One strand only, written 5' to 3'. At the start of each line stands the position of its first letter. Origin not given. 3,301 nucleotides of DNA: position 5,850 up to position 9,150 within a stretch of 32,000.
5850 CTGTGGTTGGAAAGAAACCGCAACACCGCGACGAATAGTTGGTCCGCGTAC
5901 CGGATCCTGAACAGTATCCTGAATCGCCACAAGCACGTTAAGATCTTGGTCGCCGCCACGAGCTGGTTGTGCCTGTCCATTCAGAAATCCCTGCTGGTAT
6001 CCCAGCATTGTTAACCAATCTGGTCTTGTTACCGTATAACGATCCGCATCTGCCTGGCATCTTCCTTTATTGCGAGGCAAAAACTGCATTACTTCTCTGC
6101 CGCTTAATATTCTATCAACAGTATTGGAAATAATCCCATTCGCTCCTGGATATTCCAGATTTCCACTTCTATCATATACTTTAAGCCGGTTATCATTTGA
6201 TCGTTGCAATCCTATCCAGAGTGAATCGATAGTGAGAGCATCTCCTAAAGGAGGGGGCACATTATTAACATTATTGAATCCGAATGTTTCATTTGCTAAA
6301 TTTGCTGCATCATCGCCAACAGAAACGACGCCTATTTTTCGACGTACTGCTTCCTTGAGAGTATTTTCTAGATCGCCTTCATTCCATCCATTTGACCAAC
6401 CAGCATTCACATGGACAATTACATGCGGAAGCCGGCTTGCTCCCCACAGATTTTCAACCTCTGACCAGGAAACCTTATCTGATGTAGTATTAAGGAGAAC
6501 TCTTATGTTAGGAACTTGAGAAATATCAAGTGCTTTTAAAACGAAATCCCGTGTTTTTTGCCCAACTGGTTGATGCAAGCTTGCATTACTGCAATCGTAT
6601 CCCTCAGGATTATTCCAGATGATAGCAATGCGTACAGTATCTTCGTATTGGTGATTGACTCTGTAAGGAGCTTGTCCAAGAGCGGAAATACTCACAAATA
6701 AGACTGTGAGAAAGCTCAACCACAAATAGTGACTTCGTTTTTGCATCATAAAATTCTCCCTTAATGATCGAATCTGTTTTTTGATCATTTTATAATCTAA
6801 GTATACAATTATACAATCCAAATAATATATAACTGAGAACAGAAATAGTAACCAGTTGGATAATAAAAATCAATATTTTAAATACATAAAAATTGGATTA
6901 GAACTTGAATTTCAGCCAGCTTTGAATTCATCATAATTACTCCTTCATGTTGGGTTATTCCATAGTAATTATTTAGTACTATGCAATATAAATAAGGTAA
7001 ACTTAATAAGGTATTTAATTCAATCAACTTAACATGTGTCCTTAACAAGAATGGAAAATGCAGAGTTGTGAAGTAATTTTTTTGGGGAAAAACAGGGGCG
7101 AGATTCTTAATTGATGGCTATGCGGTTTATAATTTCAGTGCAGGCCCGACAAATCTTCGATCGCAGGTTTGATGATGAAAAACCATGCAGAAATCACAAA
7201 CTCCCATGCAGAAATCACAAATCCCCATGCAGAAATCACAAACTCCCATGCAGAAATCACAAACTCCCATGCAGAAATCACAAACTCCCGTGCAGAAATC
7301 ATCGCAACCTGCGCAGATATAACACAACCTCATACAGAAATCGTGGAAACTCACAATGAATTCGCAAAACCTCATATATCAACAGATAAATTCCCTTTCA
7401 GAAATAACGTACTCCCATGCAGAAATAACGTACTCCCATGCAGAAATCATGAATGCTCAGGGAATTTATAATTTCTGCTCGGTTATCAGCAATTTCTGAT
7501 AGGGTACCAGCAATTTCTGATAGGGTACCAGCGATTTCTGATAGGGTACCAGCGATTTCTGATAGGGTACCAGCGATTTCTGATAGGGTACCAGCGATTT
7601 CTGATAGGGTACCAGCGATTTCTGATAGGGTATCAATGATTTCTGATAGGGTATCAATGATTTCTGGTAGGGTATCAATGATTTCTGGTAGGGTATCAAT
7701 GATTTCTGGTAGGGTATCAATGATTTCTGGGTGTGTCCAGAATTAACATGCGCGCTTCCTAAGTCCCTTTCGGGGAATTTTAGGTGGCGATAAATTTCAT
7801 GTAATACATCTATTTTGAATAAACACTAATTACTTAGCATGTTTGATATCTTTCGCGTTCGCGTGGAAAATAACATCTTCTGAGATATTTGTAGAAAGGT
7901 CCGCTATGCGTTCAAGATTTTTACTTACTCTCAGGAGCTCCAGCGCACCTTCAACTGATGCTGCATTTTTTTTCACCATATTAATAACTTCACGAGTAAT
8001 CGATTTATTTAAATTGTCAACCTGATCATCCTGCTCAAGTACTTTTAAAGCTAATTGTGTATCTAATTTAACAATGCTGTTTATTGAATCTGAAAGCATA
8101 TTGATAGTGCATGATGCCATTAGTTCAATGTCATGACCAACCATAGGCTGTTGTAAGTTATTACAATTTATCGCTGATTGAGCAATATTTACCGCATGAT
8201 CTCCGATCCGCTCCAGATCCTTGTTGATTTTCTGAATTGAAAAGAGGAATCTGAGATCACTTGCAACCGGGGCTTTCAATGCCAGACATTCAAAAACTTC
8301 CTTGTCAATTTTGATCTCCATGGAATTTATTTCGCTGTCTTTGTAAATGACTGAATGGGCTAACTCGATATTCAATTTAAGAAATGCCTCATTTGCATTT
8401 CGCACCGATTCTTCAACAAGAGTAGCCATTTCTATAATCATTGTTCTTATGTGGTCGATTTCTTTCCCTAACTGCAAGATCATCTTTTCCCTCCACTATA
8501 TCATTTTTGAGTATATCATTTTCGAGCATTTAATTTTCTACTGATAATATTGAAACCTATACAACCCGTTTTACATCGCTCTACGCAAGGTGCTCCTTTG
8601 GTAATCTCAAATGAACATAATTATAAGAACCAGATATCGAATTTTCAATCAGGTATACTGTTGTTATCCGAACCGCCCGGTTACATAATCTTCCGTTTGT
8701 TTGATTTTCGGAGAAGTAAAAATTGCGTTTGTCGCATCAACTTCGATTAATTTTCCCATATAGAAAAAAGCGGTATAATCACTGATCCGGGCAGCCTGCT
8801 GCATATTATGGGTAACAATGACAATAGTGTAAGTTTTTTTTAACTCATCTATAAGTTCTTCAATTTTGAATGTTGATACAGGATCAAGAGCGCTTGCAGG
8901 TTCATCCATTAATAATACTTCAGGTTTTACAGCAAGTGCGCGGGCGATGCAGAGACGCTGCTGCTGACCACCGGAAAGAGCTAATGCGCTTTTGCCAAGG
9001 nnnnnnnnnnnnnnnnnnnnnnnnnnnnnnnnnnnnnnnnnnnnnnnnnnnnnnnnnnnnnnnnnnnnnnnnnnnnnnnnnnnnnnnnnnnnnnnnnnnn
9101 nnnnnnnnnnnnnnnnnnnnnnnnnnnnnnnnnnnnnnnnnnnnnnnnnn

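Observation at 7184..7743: Two opposed arrays of 13 x 21-bp tandem repeats sharing an invariant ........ core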

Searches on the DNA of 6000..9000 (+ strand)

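Call 9: search_rna_families(source=window, start=6000, end=9000, threshold=evalue, max_evalue=1)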
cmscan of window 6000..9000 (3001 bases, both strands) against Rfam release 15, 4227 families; matches with E-value up to 1: 1.
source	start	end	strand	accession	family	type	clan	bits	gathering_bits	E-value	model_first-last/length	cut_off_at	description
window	6910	6967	-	RF01310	sR7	Gene; snRNA; snoRNA; CD-box;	-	19.6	37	0.21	1-57/57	no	Small nucleolar RNA sR7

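Call 57: search_dna_similar(query=window:7160-7770:+, collection=plasmids, mode=distant, max_evalue=0.01, max_rows=10)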
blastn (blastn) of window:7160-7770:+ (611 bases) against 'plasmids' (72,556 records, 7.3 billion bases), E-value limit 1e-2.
No match.

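Call 58: search_dna_similar(query=window:7160-7770:+, collection=phages, mode=distant, max_evalue=0.01, max_rows=10)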
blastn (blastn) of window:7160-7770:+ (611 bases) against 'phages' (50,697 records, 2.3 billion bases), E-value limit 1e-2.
No match.

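Call 85: search_rna_families(sources=[L154, L166], threshold=gathering)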
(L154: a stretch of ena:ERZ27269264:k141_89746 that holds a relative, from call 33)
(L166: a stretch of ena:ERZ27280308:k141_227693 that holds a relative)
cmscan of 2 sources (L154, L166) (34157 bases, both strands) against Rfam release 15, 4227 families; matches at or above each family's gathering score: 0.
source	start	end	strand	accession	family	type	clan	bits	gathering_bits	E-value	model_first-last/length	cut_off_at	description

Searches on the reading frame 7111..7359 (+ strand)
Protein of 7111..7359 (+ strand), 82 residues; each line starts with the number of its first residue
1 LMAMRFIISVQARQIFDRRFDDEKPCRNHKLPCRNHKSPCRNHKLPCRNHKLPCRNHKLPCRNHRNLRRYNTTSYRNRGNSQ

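Call 86: search_protein_families(library=pfam, proteins=[window:7111-7359:+], max_evalue=0.01)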
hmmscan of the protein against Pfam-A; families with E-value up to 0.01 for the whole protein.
window:7111-7359:+ (82 aa): 0 families

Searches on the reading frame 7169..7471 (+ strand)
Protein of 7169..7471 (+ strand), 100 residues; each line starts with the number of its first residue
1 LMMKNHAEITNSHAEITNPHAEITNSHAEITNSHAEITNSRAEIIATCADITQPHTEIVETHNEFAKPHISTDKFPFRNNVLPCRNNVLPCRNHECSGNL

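Call 25: search_protein_families(library=ncbifam, proteins=[window:7169-7471:+])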
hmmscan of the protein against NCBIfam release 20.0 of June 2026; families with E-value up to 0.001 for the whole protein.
window:7169-7471:+ (100 aa): 0 families

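Call 30: find_encoding_contigs(protein=window:7169-7471:+, flank=10000, max_places=10)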
Protein window:7169-7471:+ (100 aa): no gene with exactly this product is on record in the collection.

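Call 86: search_protein_families(library=pfam, proteins=[window:7169-7471:+], max_evalue=0.01)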
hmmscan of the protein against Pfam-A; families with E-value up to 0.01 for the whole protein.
window:7169-7471:+ (100 aa): 0 families

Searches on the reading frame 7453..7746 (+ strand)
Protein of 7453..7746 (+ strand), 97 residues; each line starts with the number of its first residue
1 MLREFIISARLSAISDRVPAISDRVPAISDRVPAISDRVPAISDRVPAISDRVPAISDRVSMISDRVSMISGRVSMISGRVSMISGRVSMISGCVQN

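Call 25: search_protein_families(library=ncbifam, proteins=[window:7453-7746:+])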
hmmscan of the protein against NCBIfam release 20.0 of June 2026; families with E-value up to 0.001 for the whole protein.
window:7453-7746:+ (97 aa): 1 family
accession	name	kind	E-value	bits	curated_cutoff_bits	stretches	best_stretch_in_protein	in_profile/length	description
NF040788.1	S-lay_SlaB_Mtsph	equivalog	4.7e-05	22.5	700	1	11-82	317-388/416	S-layer protein SlaB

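Call 29: find_encoding_contigs(protein=window:7453-7746:+, flank=10000, max_places=10)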
Protein window:7453-7746:+ (97 aa): no gene with exactly this product is on record in the collection.

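Call 86: search_protein_families(library=pfam, proteins=[window:7453-7746:+], max_evalue=0.01)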
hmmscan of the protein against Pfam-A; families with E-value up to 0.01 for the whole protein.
window:7453-7746:+ (97 aa): 7 families
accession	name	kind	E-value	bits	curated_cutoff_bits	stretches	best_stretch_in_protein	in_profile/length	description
PF05531.17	NPV_P10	-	0.00023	22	29.8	1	11-65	6-63/75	Nucleopolyhedrovirus P10 protein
PF23991.1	DUF7310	-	0.0019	19.1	40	0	28-83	8-62/83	Coiled-coil region of unknown function (DUF7310)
PF16519.10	TRPM_tetra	-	0.0028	18.2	26.6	0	37-67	2-32/56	Tetramerisation domain of TRPM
PF05377.16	FlaC_arch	-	0.0034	18.2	27.8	0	49-77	5-33/55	Flagella accessory protein C (FlaC)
PF04728.18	LPP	-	0.0043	17.8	29.1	0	60-82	2-24/53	Lipoprotein leucine-zipper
PF23721.1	DUF7162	-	0.0054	17.3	27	0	30-42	10-22/80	Family of unknown function (DUF7162)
PF14712.11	Snapin_Pallidin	-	0.0074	17.1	29.6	0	51-74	62-85/89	Snapin/Pallidin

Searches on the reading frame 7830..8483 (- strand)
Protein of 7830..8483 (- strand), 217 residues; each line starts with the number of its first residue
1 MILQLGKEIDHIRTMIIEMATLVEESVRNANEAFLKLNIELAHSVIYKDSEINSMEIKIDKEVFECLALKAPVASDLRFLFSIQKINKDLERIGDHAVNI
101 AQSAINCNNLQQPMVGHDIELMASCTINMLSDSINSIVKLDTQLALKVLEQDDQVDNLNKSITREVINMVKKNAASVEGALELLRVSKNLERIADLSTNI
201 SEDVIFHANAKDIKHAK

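Call 7: search_protein_families(library=pfam, proteins=[window:7830-8483:-])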
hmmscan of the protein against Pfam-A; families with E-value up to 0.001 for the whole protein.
window:7830-8483:- (217 aa): 1 family
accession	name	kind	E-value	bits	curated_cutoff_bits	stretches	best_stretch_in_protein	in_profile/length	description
PF01895.24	PhoU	-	8e-45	151.6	23.5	2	16-103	1-88/89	PhoU domain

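Call 10: find_encoding_contigs(protein=window:7830-8483:-, flank=10000, max_places=10)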
Protein window:7830-8483:- (217 aa): 4 contigs read that carry it; 3 places shown.
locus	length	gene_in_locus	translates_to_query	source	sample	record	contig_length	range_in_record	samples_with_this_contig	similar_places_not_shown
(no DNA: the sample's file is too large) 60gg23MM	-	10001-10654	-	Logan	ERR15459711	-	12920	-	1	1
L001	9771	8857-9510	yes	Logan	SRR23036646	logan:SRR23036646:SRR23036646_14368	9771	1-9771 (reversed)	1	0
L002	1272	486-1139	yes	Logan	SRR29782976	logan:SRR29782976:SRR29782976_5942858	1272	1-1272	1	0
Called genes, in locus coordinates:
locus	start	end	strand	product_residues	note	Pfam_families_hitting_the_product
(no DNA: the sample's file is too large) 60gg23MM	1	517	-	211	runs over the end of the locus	PF00899:ThiF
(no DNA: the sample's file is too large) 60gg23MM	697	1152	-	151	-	-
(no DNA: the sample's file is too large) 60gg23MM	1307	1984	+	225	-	PF01895:PhoU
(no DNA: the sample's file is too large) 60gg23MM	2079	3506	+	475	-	PF07396:Porin_O_P (faint)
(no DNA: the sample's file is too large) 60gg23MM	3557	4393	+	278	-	PF12849:PBP_like_2, PF01547:SBP_bac_1 (faint), PF13531:SBP_bac_11, PF12727:PBP_like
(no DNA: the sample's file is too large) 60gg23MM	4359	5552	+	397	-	PF00528:BPD_transp_1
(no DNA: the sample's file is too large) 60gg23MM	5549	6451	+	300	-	PF00528:BPD_transp_1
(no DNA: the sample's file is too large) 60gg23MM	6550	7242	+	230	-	PF00072:Response_reg, PF00486:Trans_reg_C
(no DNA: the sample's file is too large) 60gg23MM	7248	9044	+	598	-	PF00672:HAMP, PF00989:PAS (weak), PF08448:PAS_4 (weak), PF12860:PAS_7 (weak), PF13188:PAS_8 (weak), PF00512:HisKA, PF02518:HATPase_c, PF13589:HATPase_c_3 (weak)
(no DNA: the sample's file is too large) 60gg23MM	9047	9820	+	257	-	PF20703:nSTAND1 (faint), PF02463:SMC_N (weak), PF00005:ABC_tran, PF13304:AAA_21 (faint)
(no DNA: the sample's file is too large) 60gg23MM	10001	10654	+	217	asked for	PF01895:PhoU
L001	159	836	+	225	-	PF01895:PhoU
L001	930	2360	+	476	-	PF07396:Porin_O_P (faint)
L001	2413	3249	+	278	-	PF12849:PBP_like_2, PF13531:SBP_bac_11, PF12727:PBP_like, PF01547:SBP_bac_1 (weak)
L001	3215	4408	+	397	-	PF00528:BPD_transp_1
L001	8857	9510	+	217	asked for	PF01895:PhoU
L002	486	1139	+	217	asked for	PF01895:PhoU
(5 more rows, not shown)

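Call 32: find_homologous_proteins(query=window:7830-8483:-, max_evalue=1e-40)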
Query window:7830-8483:- (217 aa): 483 proteins with E <= 1e-40 among 8000 candidates; the best 120 are listed.
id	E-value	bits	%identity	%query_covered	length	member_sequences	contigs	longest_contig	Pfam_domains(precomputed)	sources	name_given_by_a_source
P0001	7.0e-127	439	100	100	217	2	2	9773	PF01895.25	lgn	-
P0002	7.5e-123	426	96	100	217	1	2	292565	PF01895.25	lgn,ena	-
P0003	1.7e-122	424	96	100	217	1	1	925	PF01895.25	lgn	-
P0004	5.7e-119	413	93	100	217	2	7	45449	PF01895.25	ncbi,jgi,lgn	-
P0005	1.6e-99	349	80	99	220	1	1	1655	PF01895.25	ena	-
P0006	2.9e-97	342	79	99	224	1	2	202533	PF01895.25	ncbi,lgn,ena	-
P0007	7.2e-96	338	77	99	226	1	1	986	PF01895.25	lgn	-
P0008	9.2e-94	331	75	99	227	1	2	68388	PF01895.25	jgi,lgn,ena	jgi:phosphate transport system protein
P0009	2.0e-93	330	77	99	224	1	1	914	PF01895.25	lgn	-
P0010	8.0e-92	324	74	99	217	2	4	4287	PF01895.25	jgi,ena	jgi:phosphate transport system protein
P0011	1.9e-89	317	72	99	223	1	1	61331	PF01895.25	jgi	jgi:phosphate transport system protein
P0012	5.6e-89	315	71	100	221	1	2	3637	PF01895.25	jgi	jgi:phosphate transport system protein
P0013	1.7e-86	307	71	100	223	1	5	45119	PF01895.25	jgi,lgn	-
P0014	2.6e-85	303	72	99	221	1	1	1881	PF01895.25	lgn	-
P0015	6.0e-84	299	70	100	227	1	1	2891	PF01895.25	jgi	jgi:phosphate transport system protein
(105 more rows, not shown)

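Call 33: find_encoding_contigs(protein=P0002, flank=10000, max_places=4)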
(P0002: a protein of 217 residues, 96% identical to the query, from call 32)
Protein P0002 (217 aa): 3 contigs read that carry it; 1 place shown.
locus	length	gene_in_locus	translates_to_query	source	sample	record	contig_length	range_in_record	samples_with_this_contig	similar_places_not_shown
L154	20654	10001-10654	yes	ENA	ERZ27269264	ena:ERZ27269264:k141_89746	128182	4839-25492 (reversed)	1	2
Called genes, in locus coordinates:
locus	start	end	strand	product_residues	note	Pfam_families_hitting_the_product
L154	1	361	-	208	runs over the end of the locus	PF00899:ThiF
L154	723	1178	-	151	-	PF10604:Polyketide_cyc2 (faint)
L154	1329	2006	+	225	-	PF01895:PhoU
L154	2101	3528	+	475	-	PF07396:Porin_O_P (faint)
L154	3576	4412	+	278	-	PF12849:PBP_like_2, PF13531:SBP_bac_11, PF12727:PBP_like, PF01547:SBP_bac_1 (weak)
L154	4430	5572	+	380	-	PF00528:BPD_transp_1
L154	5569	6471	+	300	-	PF00528:BPD_transp_1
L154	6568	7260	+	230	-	PF00072:Response_reg, PF00486:Trans_reg_C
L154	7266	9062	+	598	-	PF00672:HAMP, PF00989:PAS (weak), PF08448:PAS_4, PF12860:PAS_7 (weak), PF13188:PAS_8 (weak), PF00512:HisKA, PF02518:HATPase_c, PF13589:HATPase_c_3 (weak), +2 more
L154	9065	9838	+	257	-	PF00005:ABC_tran, PF02463:SMC_N (weak), PF13304:AAA_21 (faint)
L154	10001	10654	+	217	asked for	PF01895:PhoU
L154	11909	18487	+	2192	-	PF07691:PA14 (faint)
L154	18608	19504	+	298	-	PF02219:MTHFR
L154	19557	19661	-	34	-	-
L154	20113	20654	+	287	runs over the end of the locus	PF00892:EamA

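Call 34: find_encoding_contigs(protein=P0004, flank=10000, max_places=7)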
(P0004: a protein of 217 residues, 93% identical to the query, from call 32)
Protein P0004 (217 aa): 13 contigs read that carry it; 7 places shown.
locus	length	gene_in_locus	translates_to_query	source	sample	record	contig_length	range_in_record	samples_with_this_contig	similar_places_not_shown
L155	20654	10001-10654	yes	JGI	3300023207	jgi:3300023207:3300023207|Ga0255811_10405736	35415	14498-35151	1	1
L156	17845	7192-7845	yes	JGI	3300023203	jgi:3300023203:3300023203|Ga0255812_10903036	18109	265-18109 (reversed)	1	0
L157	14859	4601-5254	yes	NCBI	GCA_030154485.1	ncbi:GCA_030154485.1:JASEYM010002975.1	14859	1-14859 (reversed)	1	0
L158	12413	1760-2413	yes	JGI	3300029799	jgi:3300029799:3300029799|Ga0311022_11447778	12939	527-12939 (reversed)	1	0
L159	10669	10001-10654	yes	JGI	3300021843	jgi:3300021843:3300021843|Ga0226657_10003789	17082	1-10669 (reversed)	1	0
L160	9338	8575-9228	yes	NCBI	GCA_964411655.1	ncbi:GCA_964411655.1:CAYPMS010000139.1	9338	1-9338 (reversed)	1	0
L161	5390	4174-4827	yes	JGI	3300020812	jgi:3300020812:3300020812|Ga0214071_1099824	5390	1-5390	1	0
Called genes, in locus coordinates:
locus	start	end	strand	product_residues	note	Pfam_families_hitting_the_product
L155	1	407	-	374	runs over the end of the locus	PF03629:SASA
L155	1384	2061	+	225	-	PF01895:PhoU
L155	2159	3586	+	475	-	PF07396:Porin_O_P (faint)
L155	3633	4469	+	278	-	PF12849:PBP_like_2, PF01547:SBP_bac_1 (weak), PF13531:SBP_bac_11, PF12727:PBP_like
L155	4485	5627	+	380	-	PF00528:BPD_transp_1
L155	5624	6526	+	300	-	PF00528:BPD_transp_1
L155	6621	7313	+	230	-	PF00072:Response_reg, PF00486:Trans_reg_C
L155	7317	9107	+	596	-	PF00672:HAMP, PF00989:PAS (weak), PF08448:PAS_4, PF12860:PAS_7 (weak), PF13188:PAS_8 (weak), PF13426:PAS_9, PF00512:HisKA, PF02518:HATPase_c, +2 more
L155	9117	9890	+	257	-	PF20703:nSTAND1 (weak), PF02463:SMC_N, PF00005:ABC_tran, PF13304:AAA_21 (faint)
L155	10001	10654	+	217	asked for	PF01895:PhoU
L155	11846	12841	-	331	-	PF00356:LacI, PF00532:Peripla_BP_1, PF13407:Peripla_BP_4, PF13377:Peripla_BP_3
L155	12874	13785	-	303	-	PF18935:DUF5683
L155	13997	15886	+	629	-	PF02518:HATPase_c (weak), PF13589:HATPase_c_3, PF00183:HSP90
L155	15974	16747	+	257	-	PF01887:SAM_HAT_N, PF20257:SAM_HAT_C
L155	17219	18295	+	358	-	-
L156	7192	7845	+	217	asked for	PF01895:PhoU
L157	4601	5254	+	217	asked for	PF01895:PhoU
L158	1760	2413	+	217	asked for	PF01895:PhoU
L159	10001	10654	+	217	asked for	PF01895:PhoU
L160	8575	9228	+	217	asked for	PF01895:PhoU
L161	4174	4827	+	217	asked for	PF01895:PhoU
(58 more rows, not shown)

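Call 38: find_encoding_contigs(protein=P0006, flank=10000, max_places=3)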
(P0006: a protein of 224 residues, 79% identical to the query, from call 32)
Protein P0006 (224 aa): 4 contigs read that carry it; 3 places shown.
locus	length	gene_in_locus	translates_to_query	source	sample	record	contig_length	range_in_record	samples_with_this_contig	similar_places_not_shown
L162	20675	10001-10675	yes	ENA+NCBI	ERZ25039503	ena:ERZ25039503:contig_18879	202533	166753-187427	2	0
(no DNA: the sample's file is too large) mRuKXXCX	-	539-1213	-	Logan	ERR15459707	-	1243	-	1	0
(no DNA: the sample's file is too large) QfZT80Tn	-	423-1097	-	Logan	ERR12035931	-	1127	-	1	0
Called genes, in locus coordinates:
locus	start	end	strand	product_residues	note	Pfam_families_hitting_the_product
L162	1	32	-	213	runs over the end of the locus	PF00899:ThiF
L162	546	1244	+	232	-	PF01895:PhoU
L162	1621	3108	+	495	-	PF07396:Porin_O_P (faint)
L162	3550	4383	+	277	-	PF12849:PBP_like_2, PF01547:SBP_bac_1, PF13531:SBP_bac_11, PF12727:PBP_like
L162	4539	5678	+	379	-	PF00528:BPD_transp_1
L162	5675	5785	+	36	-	-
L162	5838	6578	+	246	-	PF00528:BPD_transp_1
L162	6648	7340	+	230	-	PF00072:Response_reg, PF00486:Trans_reg_C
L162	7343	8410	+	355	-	PF16736:sCache_like (weak), PF00672:HAMP, PF00989:PAS (weak), PF13188:PAS_8 (weak), PF08448:PAS_4 (weak)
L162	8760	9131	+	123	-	PF02518:HATPase_c, PF13589:HATPase_c_3 (weak), PF14501:HATPase_c_5 (weak)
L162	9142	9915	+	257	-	PF02463:SMC_N (faint), PF00005:ABC_tran, PF13304:AAA_21 (faint)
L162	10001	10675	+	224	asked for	PF01895:PhoU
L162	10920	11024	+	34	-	-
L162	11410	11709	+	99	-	PF13358:DDE_3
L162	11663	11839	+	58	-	-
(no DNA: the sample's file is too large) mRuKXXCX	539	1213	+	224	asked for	PF01895:PhoU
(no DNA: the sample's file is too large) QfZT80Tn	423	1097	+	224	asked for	PF01895:PhoU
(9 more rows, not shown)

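Call 39: find_encoding_contigs(protein=P0008, flank=10000, max_places=3)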
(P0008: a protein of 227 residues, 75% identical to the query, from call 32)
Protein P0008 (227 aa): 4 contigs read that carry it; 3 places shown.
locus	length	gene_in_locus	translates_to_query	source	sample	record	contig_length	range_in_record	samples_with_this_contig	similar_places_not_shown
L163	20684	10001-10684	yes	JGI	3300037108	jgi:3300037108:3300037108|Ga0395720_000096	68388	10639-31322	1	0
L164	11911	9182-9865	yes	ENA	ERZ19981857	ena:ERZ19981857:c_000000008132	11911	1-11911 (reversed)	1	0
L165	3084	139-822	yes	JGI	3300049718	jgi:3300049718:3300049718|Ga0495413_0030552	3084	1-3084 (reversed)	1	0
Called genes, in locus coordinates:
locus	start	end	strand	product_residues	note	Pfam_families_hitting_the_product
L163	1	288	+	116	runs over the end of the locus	-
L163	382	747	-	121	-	PF00892:EamA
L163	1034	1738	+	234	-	PF01895:PhoU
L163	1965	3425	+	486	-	-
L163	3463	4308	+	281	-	PF12849:PBP_like_2, PF01547:SBP_bac_1, PF13531:SBP_bac_11 (faint), PF12727:PBP_like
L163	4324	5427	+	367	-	PF00528:BPD_transp_1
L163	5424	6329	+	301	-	PF00528:BPD_transp_1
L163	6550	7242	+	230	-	PF00072:Response_reg, PF23198:PDE8A_N (weak), PF00486:Trans_reg_C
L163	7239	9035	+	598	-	PF00672:HAMP, PF00989:PAS (weak), PF08448:PAS_4, PF13188:PAS_8, PF13426:PAS_9 (weak), PF00512:HisKA, PF02518:HATPase_c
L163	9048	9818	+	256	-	PF02463:SMC_N, PF00005:ABC_tran, PF13304:AAA_21 (faint)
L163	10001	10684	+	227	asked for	PF01895:PhoU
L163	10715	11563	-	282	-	PF01694:Rhomboid, PF20216:DUF6576 (weak)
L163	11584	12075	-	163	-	PF01467:CTP_transf_like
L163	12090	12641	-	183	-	PF03602:Cons_hypoth95, PF05175:MTS (weak), PF13649:Methyltransf_25 (weak)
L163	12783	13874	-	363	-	-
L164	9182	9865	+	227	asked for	PF01895:PhoU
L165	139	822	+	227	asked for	PF01895:PhoU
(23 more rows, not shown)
